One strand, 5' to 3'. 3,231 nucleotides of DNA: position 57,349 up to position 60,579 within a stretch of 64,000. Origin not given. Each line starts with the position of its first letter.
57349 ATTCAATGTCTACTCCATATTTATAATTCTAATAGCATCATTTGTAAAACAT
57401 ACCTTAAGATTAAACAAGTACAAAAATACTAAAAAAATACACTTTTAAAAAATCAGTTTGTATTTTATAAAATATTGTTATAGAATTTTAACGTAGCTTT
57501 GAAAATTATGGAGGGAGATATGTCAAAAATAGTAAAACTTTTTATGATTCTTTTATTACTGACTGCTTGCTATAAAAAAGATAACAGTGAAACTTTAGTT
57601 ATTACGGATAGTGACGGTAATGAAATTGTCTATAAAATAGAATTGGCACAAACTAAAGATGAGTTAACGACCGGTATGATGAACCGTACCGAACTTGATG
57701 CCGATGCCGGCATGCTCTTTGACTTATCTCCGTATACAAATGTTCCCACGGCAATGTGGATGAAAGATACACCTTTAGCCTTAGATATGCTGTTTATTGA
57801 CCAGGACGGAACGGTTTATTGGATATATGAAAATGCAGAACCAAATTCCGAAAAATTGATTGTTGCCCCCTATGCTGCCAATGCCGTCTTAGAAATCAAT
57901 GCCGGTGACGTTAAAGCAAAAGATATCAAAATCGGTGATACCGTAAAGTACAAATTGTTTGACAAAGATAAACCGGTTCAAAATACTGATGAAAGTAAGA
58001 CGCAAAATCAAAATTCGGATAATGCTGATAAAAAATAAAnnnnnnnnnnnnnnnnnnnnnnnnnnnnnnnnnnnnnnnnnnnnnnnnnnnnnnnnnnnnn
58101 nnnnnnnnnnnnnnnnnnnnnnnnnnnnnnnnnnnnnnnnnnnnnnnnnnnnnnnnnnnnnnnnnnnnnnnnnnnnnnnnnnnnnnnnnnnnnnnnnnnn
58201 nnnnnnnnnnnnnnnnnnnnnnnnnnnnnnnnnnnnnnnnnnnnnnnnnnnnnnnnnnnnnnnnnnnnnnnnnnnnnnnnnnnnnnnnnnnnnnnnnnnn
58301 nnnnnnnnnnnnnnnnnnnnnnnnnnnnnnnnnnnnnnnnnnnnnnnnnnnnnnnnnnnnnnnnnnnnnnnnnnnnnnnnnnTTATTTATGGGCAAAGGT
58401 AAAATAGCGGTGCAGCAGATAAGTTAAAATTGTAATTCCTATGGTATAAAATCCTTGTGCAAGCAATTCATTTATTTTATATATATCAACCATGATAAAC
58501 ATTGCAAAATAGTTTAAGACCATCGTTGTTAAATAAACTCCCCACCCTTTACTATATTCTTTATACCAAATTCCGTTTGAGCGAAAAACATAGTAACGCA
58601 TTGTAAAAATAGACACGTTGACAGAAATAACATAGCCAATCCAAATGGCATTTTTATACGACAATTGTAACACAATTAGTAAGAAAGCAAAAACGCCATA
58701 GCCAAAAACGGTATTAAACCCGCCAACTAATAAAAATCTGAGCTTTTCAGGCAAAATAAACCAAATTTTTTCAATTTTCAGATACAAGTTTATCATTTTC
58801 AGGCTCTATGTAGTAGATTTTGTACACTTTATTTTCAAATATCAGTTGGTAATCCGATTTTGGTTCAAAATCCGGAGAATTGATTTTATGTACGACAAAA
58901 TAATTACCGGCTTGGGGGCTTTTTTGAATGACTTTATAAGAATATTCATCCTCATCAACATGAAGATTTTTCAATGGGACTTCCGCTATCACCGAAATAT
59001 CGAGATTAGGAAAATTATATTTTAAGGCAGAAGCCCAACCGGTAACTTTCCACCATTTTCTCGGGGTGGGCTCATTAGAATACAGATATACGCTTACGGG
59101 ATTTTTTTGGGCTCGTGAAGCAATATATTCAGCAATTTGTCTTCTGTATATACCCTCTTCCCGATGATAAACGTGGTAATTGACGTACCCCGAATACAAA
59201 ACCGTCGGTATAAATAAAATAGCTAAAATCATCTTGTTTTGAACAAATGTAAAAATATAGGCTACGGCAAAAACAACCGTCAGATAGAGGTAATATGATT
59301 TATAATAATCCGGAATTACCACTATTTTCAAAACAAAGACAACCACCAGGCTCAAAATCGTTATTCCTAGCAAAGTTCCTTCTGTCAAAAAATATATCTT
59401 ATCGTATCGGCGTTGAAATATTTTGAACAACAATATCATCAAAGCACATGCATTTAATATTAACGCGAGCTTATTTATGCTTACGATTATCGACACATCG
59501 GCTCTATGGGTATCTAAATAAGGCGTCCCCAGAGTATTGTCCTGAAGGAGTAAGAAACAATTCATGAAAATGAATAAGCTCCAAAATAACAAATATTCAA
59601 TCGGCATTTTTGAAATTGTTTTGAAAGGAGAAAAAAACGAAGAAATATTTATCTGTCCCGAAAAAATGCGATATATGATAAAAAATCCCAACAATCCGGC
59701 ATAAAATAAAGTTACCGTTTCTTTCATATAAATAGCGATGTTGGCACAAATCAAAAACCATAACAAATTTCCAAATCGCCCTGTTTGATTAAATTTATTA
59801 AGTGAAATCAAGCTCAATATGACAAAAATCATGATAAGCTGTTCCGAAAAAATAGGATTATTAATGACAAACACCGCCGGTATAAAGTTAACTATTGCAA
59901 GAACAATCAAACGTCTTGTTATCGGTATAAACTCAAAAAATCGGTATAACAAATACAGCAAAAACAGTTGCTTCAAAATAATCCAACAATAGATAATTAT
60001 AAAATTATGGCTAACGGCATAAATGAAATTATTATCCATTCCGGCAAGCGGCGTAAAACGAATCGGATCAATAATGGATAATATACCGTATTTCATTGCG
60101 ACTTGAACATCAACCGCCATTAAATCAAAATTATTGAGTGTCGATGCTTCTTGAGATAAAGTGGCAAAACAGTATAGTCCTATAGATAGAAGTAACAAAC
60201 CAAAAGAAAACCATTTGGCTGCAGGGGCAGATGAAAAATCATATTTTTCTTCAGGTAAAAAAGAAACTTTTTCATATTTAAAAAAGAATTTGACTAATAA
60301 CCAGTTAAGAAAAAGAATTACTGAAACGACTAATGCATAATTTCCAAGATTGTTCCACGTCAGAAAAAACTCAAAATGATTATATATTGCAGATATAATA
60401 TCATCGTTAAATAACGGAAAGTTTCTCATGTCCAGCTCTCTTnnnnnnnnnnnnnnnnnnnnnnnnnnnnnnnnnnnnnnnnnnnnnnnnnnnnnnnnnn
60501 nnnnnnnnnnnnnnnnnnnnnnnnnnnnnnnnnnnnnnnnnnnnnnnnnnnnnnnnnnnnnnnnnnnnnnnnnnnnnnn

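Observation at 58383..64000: Gtr-like three-component glycan-modification locus with two tandem polytopic glycosyltransferase-like paralogs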

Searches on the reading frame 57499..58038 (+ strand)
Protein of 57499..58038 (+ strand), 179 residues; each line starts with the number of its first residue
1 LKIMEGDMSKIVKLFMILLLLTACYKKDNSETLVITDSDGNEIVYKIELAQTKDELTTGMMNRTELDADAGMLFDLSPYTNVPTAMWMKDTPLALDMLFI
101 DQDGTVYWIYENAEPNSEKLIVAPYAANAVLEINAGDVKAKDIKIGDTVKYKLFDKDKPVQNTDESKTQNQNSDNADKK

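Call 5: search_protein_families(library=pfam, proteins=[window:57499-58038:+], max_evalue=0.1)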
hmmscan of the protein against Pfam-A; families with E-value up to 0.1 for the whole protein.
window:57499-58038:+ (179 aa): 3 families
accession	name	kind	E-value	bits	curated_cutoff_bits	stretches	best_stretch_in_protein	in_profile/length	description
PF02643.20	DUF192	-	3e-26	91.8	27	1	46-150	2-95/96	Uncharacterized ACR, COG1430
PF08605.16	Rad9_Rad53_bind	-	0.027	15.1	22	1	127-153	46-71/129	Fungal Rad9-like Rad53-binding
PF23049.1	DUF7039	-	0.052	14.4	27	0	97-168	29-92/105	Domain of unknown function (DUF7039)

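Call 6: search_protein_families(library=ncbifam, proteins=[window:57499-58038:+], max_evalue=0.1)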
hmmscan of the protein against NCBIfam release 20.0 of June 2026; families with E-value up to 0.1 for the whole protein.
window:57499-58038:+ (179 aa): 2 families
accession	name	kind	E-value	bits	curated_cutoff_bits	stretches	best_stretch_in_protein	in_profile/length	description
NF002996.0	PRK03760.1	equivalog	5.8e-05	23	146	1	34-153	4-118/121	hypothetical protein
NF004243.1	PRK05682.2-2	equivalog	0.0061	15.7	801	1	46-148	250-359/420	flagellar hook protein FlgE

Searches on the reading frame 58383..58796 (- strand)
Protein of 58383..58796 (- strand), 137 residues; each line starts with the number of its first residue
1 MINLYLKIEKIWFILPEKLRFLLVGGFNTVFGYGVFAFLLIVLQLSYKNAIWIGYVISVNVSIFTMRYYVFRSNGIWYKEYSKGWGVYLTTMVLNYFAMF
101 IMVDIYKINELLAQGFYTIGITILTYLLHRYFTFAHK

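Call 5: search_protein_families(library=pfam, proteins=[window:58383-58796:-], max_evalue=0.1)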
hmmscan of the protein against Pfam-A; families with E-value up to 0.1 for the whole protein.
window:58383-58796:- (137 aa): 1 family
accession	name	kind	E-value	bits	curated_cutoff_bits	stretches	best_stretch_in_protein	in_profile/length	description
PF04138.20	GtrA_DPMS_TM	-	1.6e-16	61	26.1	1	20-134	1-117/117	GtrA/DPMS, transmembrane domain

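Call 6: search_protein_families(library=ncbifam, proteins=[window:58383-58796:-], max_evalue=0.1)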
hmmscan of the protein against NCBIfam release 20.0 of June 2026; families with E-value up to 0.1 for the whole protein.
window:58383-58796:- (137 aa): 0 families

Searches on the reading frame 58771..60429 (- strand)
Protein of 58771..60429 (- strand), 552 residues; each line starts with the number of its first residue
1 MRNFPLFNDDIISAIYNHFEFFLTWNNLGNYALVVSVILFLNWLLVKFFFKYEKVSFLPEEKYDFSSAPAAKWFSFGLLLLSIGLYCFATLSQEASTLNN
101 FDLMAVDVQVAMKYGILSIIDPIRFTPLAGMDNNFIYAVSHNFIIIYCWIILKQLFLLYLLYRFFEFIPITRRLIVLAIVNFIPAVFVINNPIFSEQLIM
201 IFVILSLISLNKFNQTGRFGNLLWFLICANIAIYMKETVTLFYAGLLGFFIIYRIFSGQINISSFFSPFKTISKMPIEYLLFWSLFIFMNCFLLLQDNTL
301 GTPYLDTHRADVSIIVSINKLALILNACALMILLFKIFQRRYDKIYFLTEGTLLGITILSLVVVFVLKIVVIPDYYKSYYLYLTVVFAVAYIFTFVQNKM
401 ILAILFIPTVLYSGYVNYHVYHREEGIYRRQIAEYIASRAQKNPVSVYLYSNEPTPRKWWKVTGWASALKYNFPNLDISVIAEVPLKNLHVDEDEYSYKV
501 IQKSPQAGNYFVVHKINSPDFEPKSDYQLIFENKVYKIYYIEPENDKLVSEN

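Call 5: search_protein_families(library=pfam, proteins=[window:58771-60429:-], max_evalue=0.1)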
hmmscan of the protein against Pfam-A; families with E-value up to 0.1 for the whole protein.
window:58771-60429:- (552 aa): 0 families

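Call 6: search_protein_families(library=ncbifam, proteins=[window:58771-60429:-], max_evalue=0.1)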
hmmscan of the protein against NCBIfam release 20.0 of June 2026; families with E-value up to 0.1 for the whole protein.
window:58771-60429:- (552 aa): 0 families

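Call 77: predict_structure(alignment_id=A3)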
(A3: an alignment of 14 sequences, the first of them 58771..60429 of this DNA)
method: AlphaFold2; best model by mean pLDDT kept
length: 552 residues; sequences in the alignment: 14
mean_pLDDT: 76.7   pTM: 0.81
mean pLDDT of the five models: 76.7, 76.2, 72.7, 72.2, 70.1
residues with pLDDT >= 90: 111; 70-90: 269; 50-70: 139; < 50: 33
segments of 3 or more residues with pLDDT < 50: 1-4, 117-130, 488-490, 548-552
pLDDT, mean of each block of 10 residues (from residue 1): 46 64 59 82 87 62 61 89 87 72 62 50 42 60 74 90 87 90 68 66 92 87 91 77 89 77 65 81 84 59 65 83 92 85 74 91 79 57 89 88 86 83 81 92 90 74 81 85 64 70 88 85 88 93 63 39
secondary structure, 60 per line:
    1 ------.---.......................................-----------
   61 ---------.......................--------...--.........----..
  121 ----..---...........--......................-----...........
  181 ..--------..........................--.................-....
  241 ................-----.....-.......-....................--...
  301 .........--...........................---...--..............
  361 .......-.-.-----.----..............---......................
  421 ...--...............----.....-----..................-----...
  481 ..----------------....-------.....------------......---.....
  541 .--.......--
elements in order: H11-49 H70-92 H106-114 H130-139 H143-164 H170-182 H191-216 H219-235 H237-256 H262-266 H268-274 H276-295 H298-308 H312-338 H347-367 H382-395 H399-423 H426-440 E445-449 H455-472 E478-482 E499-502 E510-514 E527-532 E536-541 H544-550

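Call 79: fold_search(model_id=the predicted structure, library=pdb)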
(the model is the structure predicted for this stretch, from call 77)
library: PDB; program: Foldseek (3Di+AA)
matches with E <= 10: 199; with E <= 0.001: 0
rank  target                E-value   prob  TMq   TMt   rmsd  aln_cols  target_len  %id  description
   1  3rce_A                1.3e-03  1.00  0.39  0.33   8.9       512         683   12  Bacterial oligosaccharyltransferase PglB (released 2011-06-15)
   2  6gxc_A                1.5e-03  1.00  0.39  0.32   9.2       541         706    9  Bacterial oligosaccharyltransferase PglB in complex with an inhibitory peptide and a reactive lipid-linked oligosaccha (released 2018-11-14)
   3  5ogl_A                1.7e-03  1.00  0.41  0.34   8.3       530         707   10  Structure of bacterial oligosaccharyltransferase PglB in complex with an acceptor peptide and an lipid-linked oligosac (released 2017-10-25)
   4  8age_A                1.1e-02  0.99  0.32  0.29  19.6       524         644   10  Structure of yeast oligosaccharylransferase complex with acceptor peptide bound (released 2022-12-07)
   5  5f15                  1.3e-02  1.00  0.42  0.43   9.9       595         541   10  Crystal Structure of ArnT from Cupriavidus metallidurans bound to Undecaprenyl phosphate (released 2016-02-17)
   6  9n9j_I                2.4e-02  1.00  0.41  0.34   9.6       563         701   10  Structure of a GRP94 folding intermediate engaged with a CCDC134- and FKBP11-bound secretory translocon (released 2025-11-19)
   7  7bvc_B                3.0e-02  1.00  0.40  0.23   7.9       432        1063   14  Cryo-EM structure of Mycobacterium smegmatis arabinosyltransferase EmbA-EmbB-AcpM2 in complex with ethambutol (released 2020-04-29)
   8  7oci_F                3.4e-02  0.99  0.37  0.33  11.8       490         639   10  Cryo-EM structure of yeast Ost6p containing oligosaccharyltransferase complex (released 2022-02-16)
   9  8agc_A                5.7e-02  0.99  0.38  0.32  10.4       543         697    9  Structure of yeast oligosaccharylransferase complex with lipid-linked oligosaccharide and non-acceptor peptide bound (released 2022-12-07)
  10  6s7t_A                6.0e-02  0.92  0.34  0.28  17.9       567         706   11  Cryo-EM structure of human oligosaccharyltransferase complex OST-B (released 2019-12-18)
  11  7bx8_A                7.1e-02  0.98  0.34  0.21   8.6       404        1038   13  Mycobacterium smegmatis arabinosyltransferase complex EmbB2-AcpM2 in symmetric "resting state" (released 2020-05-27)
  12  8pn9_A                8.8e-02  0.99  0.42  0.37  11.0       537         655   10  Structure of human oligosaccharyltransferase OST-A complex bound to NGI-1 (released 2024-05-08)
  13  6c26_A                1.0e-01  0.95  0.36  0.32  14.1       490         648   11  The Cryo-EM structure of a eukaryotic oligosaccharyl transferase complex (released 2018-01-31)
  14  6ezn_F                1.1e-01  0.93  0.36  0.31  12.9       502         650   11  Cryo-EM structure of the yeast oligosaccharyltransferase (OST) complex (released 2018-01-17)
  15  6rw3_C                1.8e-01  0.07  0.09  0.10  24.1       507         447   12  The molecular basis for sugar import in malaria parasites. (released 2020-01-29)
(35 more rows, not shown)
